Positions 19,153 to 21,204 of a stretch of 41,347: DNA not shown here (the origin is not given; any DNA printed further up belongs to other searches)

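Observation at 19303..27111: Candidate protein-based metal scavenging and import module: two DUF4331 paralogs, a TPR lipoprotein, a His/Met-rich mini-lipoprotein and a TonB-dependent transporter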

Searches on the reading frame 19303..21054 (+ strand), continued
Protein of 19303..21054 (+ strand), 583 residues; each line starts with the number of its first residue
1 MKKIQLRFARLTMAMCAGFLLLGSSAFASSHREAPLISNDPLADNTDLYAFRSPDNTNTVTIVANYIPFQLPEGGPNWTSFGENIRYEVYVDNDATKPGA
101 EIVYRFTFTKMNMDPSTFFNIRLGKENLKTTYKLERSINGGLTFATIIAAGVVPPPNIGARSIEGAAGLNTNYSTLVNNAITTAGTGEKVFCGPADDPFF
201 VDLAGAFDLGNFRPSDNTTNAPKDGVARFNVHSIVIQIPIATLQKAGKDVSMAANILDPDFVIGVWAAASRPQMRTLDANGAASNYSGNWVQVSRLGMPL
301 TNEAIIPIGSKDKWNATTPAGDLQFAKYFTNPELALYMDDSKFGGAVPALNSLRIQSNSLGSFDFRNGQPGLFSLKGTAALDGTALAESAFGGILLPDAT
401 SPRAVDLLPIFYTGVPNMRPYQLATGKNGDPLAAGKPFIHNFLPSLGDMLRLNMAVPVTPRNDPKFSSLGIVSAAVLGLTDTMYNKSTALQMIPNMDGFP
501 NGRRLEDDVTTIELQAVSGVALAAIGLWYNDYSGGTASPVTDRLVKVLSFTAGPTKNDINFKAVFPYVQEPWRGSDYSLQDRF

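Call 28: find_related_loci(query=A1, collection=genome_contigs, flank=10000)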
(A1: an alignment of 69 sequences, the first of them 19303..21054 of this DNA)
Query A1 (583 aa) in genome_contigs; peptide patterns used: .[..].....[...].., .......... (x = any residue, [..] = any of these).
600 stretches matched a pattern (row limit reached: there are more); 582 encode a relative of the query (tblastn E <= 1e-3); the best 80 are kept; 80 distinct loci.
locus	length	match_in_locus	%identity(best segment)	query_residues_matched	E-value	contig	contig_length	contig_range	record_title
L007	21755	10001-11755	70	1-583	0e+0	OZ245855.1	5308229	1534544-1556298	MAG: Edaphocola sp. isolate 1f5b9413-bed3-4992-be37-aea10cfaa3c7 genome assembly, chromosome: 1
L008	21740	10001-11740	72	6-583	0e+0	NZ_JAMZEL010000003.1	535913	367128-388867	Runella salmonicolor strain S5 contig3, whole genome shotgun sequence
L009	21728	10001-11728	70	4-583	0e+0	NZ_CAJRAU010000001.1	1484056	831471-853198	Dyadobacter linearis strain CECT 9623, whole genome shotgun sequence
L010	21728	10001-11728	71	7-583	0e+0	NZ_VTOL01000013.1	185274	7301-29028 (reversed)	Dyadobacter sp. 3J3 NODE_13, whole genome shotgun sequence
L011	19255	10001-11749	69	1-583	0e+0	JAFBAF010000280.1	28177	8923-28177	MAG: Parafilimonas sp. isolate CP_BM_RX_R9_24 BM_RX_R9_k147_741543, whole genome shotgun sequence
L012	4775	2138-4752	69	1-583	0e+0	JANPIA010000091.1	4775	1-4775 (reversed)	MAG: Segetibacter sp. isolate VAR_62_metabat.48 VAR_62_k141_1310236, whole genome shotgun sequence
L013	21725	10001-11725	69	7-583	0e+0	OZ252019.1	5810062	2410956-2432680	MAG: Ilyomonas sp. isolate dbae6028-de51-4b60-b1a9-253db4e37382 genome assembly, chromosome: 1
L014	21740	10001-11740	70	1-583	0e+0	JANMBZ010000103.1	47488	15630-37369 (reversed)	MAG: Chitinophagaceae bacterium isolate OTE_1_metabat_222 OTE_1_k141_4887195, whole genome shotgun sequence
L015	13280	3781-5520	68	3-583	0e+0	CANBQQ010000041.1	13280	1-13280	MAG: Flavipsychrobacter stenotrophus isolate JR-DAM-100519-112 genome assembly, contig: JR-DAM-100519-C6750, whole genom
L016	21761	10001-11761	67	1-583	0e+0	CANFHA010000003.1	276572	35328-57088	MAG: Chitinophagaceae bacterium isolate Jr-11may16-225 genome assembly, contig: Jr-11may16-C19, whole genome shotgun seq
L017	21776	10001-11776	68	6-582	0e+0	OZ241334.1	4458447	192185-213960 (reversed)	MAG: Chitinophagaceae bacterium isolate ef9a38d7-3cfa-4b77-b0cf-7bbb2b6e8d3e genome assembly, chromosome: 1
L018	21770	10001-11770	66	2-583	0e+0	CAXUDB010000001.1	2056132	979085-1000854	MAG TPA_asm: uncultured Ilyomonas sp. isolate public_SRR11456914_metawrap_bin.20 genome assembly, contig: public_SRR1145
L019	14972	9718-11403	67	14-576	0e+0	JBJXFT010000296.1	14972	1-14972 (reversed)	MAG: Saprospiraceae bacterium isolate F1F2.bin.416 k127_3456884, whole genome shotgun sequence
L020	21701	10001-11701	65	1-574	0e+0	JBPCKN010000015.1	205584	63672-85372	MAG: Chitinophagaceae bacterium isolate TH_ant_mag_53 S1Ck127_10090690_flag_0_multi_25.9976_len_205584, whole genome sho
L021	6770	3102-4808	65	10-576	0e+0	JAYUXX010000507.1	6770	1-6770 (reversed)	MAG: Saprospiraceae bacterium isolate GL135_UP_concoct_162 GL135_UP_concoct_162_506, whole genome shotgun sequence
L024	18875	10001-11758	64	1-580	0e+0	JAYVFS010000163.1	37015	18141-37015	MAG: Saprospiraceae bacterium isolate GL44_UP_metabat_155 GL44_UP_metabat_155_162, whole genome shotgun sequence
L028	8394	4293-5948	68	24-574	0e+0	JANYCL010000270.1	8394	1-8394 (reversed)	MAG: Sphingobacteriaceae bacterium isolate 336R_metabinner_153_sub 336R_k141_1038574, whole genome shotgun sequence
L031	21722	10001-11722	64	10-581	0e+0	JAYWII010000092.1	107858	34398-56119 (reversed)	MAG: Chitinophagaceae bacterium isolate GLR81_GL56_UP_2_metabinner_1 GLR81_GL56_UP_2_metabinner_1_91, whole genome shotg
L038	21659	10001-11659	65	26-575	0e+0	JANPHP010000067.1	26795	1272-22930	MAG: Bacteroidota bacterium isolate VAR_69_concoct_374_sub VAR_69_k141_4404168, whole genome shotgun sequence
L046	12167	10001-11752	62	3-582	0e+0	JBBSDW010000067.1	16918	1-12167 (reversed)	MAG: Candidatus Kapaibacterium sp. isolate LS1_sbin.25 LS1_sbin.25_K_1613233_L_16918_cov_14.0000, whole genome shotgun s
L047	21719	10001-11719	62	2-576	0e+0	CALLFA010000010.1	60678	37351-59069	MAG: uncultured Saprospiraceae bacterium isolate R1_Bin_Bin_96_sub_1 genome assembly, contig: c_000001787188, whole geno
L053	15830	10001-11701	60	28-574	0e+0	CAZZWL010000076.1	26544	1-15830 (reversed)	MAG: uncultured Rhodanobacter sp. isolate Green_AP.bin.14 genome assembly, contig: NODE_300_length_26544_cov_9.009513, w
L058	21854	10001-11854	55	7-580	0e+0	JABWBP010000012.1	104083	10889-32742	MAG: Calditrichaceae bacterium isolate MAG_33 scaffold_438, whole genome shotgun sequence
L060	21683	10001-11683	63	28-574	0e+0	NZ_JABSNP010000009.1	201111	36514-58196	Hymenobacter caeli strain 9A Ga0416758_09, whole genome shotgun sequence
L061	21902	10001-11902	53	11-580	0e+0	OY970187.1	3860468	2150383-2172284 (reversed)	MAG: Rubricoccaceae bacterium isolate MFD03250.bin.2.52 genome assembly, chromosome: 1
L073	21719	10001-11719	71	12-583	0e+0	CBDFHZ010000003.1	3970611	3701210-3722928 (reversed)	MAG: Ferruginibacter sp. isolate e301bbda-c23e-414c-88ca-67ed659df7db genome assembly, contig: contig_3, whole genome sh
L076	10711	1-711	67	337-574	8e-97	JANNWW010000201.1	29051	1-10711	MAG: Crocinitomicaceae bacterium isolate VAR_34_metabat_301 VAR_34_k141_3135861, whole genome shotgun sequence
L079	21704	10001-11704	64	11-574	0e+0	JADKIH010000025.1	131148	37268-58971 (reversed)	MAG: Bacteroidetes bacterium isolate Skiv_18-Q3-R9-52_BATAC.703 tig01149186-10-1314420, whole genome shotgun sequence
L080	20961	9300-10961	68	28-574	0e+0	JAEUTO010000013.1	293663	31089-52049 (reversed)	MAG: Bacteroidia bacterium isolate new MAG-331 k141_4238830, whole genome shotgun sequence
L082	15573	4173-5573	36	20-574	3e-84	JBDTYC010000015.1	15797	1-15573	MAG: Chloroflexota bacterium isolate cluster4_bin.130 NODE_7857_length_15797_cov_7.621522, whole genome shotgun sequence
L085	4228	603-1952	36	29-576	1e-80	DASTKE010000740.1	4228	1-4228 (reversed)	MAG TPA_asm: Ktedonobacteraceae bacterium isolate SMAG_U1933 k141_1764873, whole genome shotgun sequence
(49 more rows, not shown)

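Call 39: predict_structure(alignment_id=A1)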
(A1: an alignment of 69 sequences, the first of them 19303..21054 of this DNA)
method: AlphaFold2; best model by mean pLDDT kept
length: 583 residues; sequences in the alignment: 69
mean_pLDDT: 82.1   pTM: 0.86
mean pLDDT of the five models: 82.1, 81.0, 78.8, 78.1, 77.7
residues with pLDDT >= 90: 249; 70-90: 224; 50-70: 75; < 50: 35
segments of 3 or more residues with pLDDT < 50: 22-30, 344-360, 366-370
pLDDT, mean of each block of 10 residues (from residue 1): 63 72 41 74 94 96 93 83 97 85 97 92 92 97 97 93 91 97 98 96 82 81 89 97 77 86 96 94 93 92 87 92 88 69 50 46 48 69 75 68 74 80 73 79 86 93 92 82 78 87 93 75 59 60 73 90 97 75 45
secondary structure, 60 per line:
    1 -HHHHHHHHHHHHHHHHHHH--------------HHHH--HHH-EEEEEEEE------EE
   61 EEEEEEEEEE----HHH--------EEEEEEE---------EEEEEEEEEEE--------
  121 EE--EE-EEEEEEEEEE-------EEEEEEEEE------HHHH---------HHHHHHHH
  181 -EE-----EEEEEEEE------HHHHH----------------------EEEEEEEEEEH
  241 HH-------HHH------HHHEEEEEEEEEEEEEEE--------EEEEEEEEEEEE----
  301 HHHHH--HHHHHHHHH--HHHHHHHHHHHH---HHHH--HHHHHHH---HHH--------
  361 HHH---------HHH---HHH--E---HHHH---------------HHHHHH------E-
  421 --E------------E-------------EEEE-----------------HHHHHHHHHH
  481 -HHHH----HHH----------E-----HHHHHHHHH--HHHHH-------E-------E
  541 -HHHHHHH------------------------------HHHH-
elements in order: H2-20 H35-38 E45-52 E59-70 E86-92 E102-112 E128-137 E145-153 H160-163 H173-180 E189-196 H203-207 E230-239 E262-276 E285-296 H301-305 H308-316 H319-330 H334-337 H340-346 H388-391 H407-412 E450-453 H471-480 H482-485 H509-517 H520-524 H542-548 H579-582

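Call 41: search_protein_families(library=pfam, proteins=[L031:8583-9161:+, L080:7424-8035:+, L079:8940-9740:+, L073:15098-15493:+, L061:13813-14415:+, L038:16883-18073:+, L001:15300-15956:+, L080:8121-9113:+], max_evalue=0.01)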
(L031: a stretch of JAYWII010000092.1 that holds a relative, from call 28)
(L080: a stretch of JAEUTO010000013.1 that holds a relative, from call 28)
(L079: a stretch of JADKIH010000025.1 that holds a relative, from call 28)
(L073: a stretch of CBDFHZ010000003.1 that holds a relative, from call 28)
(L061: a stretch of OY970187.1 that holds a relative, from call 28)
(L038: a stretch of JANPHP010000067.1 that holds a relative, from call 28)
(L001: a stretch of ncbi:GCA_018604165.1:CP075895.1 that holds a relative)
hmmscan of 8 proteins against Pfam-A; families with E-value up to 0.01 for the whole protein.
L031:8583-9161:+ (192 aa): 3 families
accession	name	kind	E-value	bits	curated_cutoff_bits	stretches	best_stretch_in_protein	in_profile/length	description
PF04542.20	Sigma70_r2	-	7.5e-15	54.9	24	1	18-83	2-69/71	Sigma-70 region 2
PF08281.18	Sigma70_r4_2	-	1.6e-11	44.1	25.7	1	130-180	4-54/54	Sigma-70, region 4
PF07374.17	DUF1492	-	0.0045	17.6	21.5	1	135-180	53-99/100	Protein of unknown function (DUF1492)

L080:7424-8035:+ (203 aa): 4 families
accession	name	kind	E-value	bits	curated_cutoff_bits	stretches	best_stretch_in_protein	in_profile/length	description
PF07883.17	Cupin_2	-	1.2e-08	34.9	27.2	1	139-197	10-67/70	Cupin domain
PF05899.18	Cupin_3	-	0.0011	19.1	23.5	1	128-189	5-67/74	EutQ-like cupin domain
PF01050.24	MannoseP_isomer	-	0.0044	17.6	23.6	1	143-197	44-98/116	Mannose-6-phosphate isomerase C-terminal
PF02311.25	AraC_binding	-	0.0082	16.3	21.1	0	138-190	14-65/135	AraC-like ligand binding domain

L079:8940-9740:+ (266 aa): 1 family
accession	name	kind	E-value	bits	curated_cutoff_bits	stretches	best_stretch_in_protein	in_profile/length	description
PF10099.14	RskA_C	-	8.9e-16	58.8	29.4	1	161-256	31-130/135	Anti-sigma-K factor rskA, C-terminal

L073:15098-15493:+ (131 aa): 0 families

L061:13813-14415:+ (200 aa): 0 families

L038:16883-18073:+ (396 aa): 1 family
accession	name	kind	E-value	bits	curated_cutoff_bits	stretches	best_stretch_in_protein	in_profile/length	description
PF07494.17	Reg_prop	-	1.4e-27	92.7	20.4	3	254-277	1-24/24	Two component regulator propeller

L001:15300-15956:+ (218 aa): 2 families
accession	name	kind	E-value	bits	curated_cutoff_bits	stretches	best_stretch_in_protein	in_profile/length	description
PF13795.12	HupE_UreJ_2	-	3.1e-45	154.1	24.5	1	38-184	1-153/156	HupE / UreJ protein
PF04955.18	HupE_UreJ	-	3e-11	43.6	23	1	10-187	3-161/179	HupE / UreJ protein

L080:8121-9113:+ (330 aa): 1 family
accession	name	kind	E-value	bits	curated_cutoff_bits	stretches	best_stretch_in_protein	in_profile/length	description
PF10502.14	Peptidase_S26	-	2e-39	135.7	22.9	2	5-151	2-111/168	Signal peptidase, peptidase S26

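Call 42: fold_search(model_id=the predicted structure, library=pdb)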
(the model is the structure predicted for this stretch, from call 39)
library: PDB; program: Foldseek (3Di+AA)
matches with E <= 10: 892; with E <= 0.001: 0
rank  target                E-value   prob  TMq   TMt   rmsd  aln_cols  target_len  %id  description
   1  4jpq_A                8.2e-03  0.35  0.12  0.26  16.5       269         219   10  Crystal structure of a putative carbohydrate-binding protein (BACUNI_03838) from Bacteroides uniformis ATCC 8492 at 2. (released 2013-04-17)
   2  4jpq_B                1.5e-02  0.25  0.12  0.26  16.9       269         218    9  Crystal structure of a putative carbohydrate-binding protein (BACUNI_03838) from Bacteroides uniformis ATCC 8492 at 2. (released 2013-04-17)
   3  5hhm_E                3.4e-02  0.04  0.07  0.13  25.2       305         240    8  Crystal Structure of the JM22 TCR in complex with HLA-A*0201 in complex with M1-F5L (released 2016-03-23)
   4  8qot_H                4.1e-02  0.03  0.05  0.12  24.6       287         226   10  Structure of the mu opioid receptor bound to the antagonist nanobody NbE (released 2023-12-27)
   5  6g5m_D                5.1e-02  0.04  0.09  0.10  22.6       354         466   12  The structure of thiocyanate dehydrogenase from Thioalkalivibrio paradoxus complex with CU(I) ions. (released 2019-04-10)
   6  8gbw_H                5.4e-02  0.03  0.07  0.14  26.6       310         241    9  Crystal structure of PC39-23D, an anti-HIV broadly neutralizing antibody (released 2023-06-07)
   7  7whn                  5.8e-02  0.15  0.11  0.06  20.6       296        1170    8  Opened spike of Bombyx mori cytoplasmic polyhedrosis virus (released 2022-02-02)
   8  7whm                  6.1e-02  0.15  0.11  0.06  20.7       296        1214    8  Closed spike of Bombyx mori cytoplasmic polyhedrosis virus (released 2022-02-02)
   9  5oex_A                6.1e-02  0.05  0.09  0.10  22.6       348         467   13  Complex with iodine ion for thiocyanate dehydrogenase from Thioalkalivibrio paradoxus (released 2018-08-01)
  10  6ud7_A                7.8e-02  0.04  0.08  0.10  22.3       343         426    7  Crystal structure of full-length human DCAF15-DDB1(deltaBPB)-DDA1-RBM39 in complex with indisulam (released 2019-12-18)
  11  8p3m_2                7.8e-02  0.03  0.08  0.09  22.4       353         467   13  The structure of thiocyanate dehydrogenase mutant form with Lys 281 replaced by Ala from Thioalkalivibrio paradoxus (released 2023-06-07)
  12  7s0d_H                8.2e-02  0.02  0.06  0.12  22.4       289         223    7  Structure of the SARS-CoV-2 S 6P trimer in complex with neutralizing antibody N-612-014 (released 2021-10-06)
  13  6sji_B                8.7e-02  0.03  0.09  0.10  22.9       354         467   14  The structure of thiocyanate dehydrogenase from Thioalkalivibrio paradoxus mutant with His 482 replaced by Gln (released 2019-09-18)
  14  8wqw_B                8.7e-02  0.03  0.05  0.12  25.9       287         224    8  Cryo-EM structure of bsAb3 Fab-Gn-Gc complex (released 2024-06-12)
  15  6vi2_D                8.7e-02  0.02  0.06  0.12  25.1       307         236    8  Structure of the unaligned Fab4 (released 2020-09-02)
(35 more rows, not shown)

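Call 44: search_protein_families(library=pfam, proteins=[L082:7095-8576:+, L082:9223-9849:+, L082:9846-10607:+, L058:13655-14062:+, L058:14139-14633:+, L058:14663-15649:+, L046:8406-9077:+, L046:9130-9672:+, L082:2502-3377:+], max_evalue=0.01)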
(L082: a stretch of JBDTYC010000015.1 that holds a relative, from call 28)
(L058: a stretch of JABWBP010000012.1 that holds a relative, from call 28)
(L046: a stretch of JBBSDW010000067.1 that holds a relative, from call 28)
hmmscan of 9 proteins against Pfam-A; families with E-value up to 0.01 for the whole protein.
L082:7095-8576:+ (493 aa): 1 family
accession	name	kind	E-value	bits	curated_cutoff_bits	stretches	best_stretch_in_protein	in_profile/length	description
PF03824.22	NicO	-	2.5e-11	43.9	27.7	1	246-370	4-135/287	High-affinity nickel-transport protein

L082:9223-9849:+ (208 aa): 4 families
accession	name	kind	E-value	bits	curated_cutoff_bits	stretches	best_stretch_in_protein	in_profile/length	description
PF04542.20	Sigma70_r2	-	5.6e-20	71.4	24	1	38-103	2-68/71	Sigma-70 region 2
PF08281.18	Sigma70_r4_2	-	5.2e-15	55.3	25.7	1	137-188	3-54/54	Sigma-70, region 4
PF04545.22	Sigma70_r4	-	7.2e-12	45.1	24.1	1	141-189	1-49/50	Sigma-70, region 4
PF07638.17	Sigma70_ECF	-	3.5e-06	27.5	21.1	1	24-189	9-180/185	ECF sigma factor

L082:9846-10607:+ (253 aa): 3 families
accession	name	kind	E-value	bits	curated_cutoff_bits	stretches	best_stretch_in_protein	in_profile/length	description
PF10099.14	RskA_C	-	3.5e-18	66.6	29.4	1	111-235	2-124/135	Anti-sigma-K factor rskA, C-terminal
PF13490.11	zf-HC2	-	6e-05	23.5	22.2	1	8-37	3-32/35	Putative zinc-finger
PF22618.1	RskA_N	-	0.0048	17.5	27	1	11-39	3-31/48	Anti-sigma-K factor RskA, N-terminal domain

L058:13655-14062:+ (135 aa): 0 families

L058:14139-14633:+ (164 aa): 2 families
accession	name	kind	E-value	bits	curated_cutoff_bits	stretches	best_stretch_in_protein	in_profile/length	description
PF12680.13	SnoaL_2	-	2.2e-10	41.5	27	1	35-147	1-101/102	SnoaL-like domain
PF07366.18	SnoaL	-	0.0027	18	28.4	1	83-159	45-124/126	SnoaL-like polyketide cyclase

L058:14663-15649:+ (328 aa): 3 families
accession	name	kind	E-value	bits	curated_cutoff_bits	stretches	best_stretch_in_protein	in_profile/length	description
PF00561.26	Abhydrolase_1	-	6.8e-25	88.6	25.8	1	55-308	1-244/245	alpha/beta hydrolase fold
PF12697.13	Abhydrolase_6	-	1.3e-16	62.4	26.3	1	57-314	2-216/217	Alpha/beta hydrolase family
PF12146.15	Hydrolase_4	-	1.6e-08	34.6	27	1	56-154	6-108/239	Serine aminopeptidase, S33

L046:8406-9077:+ (223 aa): 5 families
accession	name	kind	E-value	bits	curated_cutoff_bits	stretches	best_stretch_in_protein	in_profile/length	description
PF04542.20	Sigma70_r2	-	1.8e-18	66.5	24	1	50-117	1-69/71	Sigma-70 region 2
PF08281.18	Sigma70_r4_2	-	2.1e-15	56.5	25.7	1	158-210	2-54/54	Sigma-70, region 4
PF04545.22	Sigma70_r4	-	3.5e-14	52.5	24.1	1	163-211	1-49/50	Sigma-70, region 4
PF07638.17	Sigma70_ECF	-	8.7e-05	22.9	21.1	1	35-204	7-173/185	ECF sigma factor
PF13412.12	HTH_24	-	0.0016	18.4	21.9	1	183-204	18-39/48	Winged helix-turn-helix DNA-binding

L046:9130-9672:+ (180 aa): 2 families
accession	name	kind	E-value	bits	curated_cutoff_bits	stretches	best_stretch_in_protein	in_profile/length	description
PF12973.13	Cupin_7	-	6e-17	61.8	27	1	68-171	4-101/105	ChrR Cupin-like domain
PF07883.17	Cupin_2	-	2.2e-05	24.5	27.2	1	108-156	2-54/70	Cupin domain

L082:2502-3377:+ (291 aa): 2 families
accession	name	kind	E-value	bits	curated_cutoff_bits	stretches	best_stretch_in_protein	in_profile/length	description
PF00881.29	Nitroreductase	-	1.9e-19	70.9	23.5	1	92-264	2-167/167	Nitroreductase family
PF14512.11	TM1586_NiRdase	-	5.6e-07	29.8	27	1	112-137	162-187/215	Putative TM nitroreductase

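Call 45: find_encoding_contigs(protein=P0163, flank=8000, max_places=3)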
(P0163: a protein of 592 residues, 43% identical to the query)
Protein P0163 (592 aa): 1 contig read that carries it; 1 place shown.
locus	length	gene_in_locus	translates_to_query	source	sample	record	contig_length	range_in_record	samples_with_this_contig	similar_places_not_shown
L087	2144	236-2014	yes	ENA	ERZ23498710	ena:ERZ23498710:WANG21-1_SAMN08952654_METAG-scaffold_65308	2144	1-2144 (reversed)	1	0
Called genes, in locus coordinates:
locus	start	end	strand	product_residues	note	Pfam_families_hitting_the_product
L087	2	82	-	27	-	?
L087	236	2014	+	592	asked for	PF14224:DUF4331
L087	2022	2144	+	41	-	?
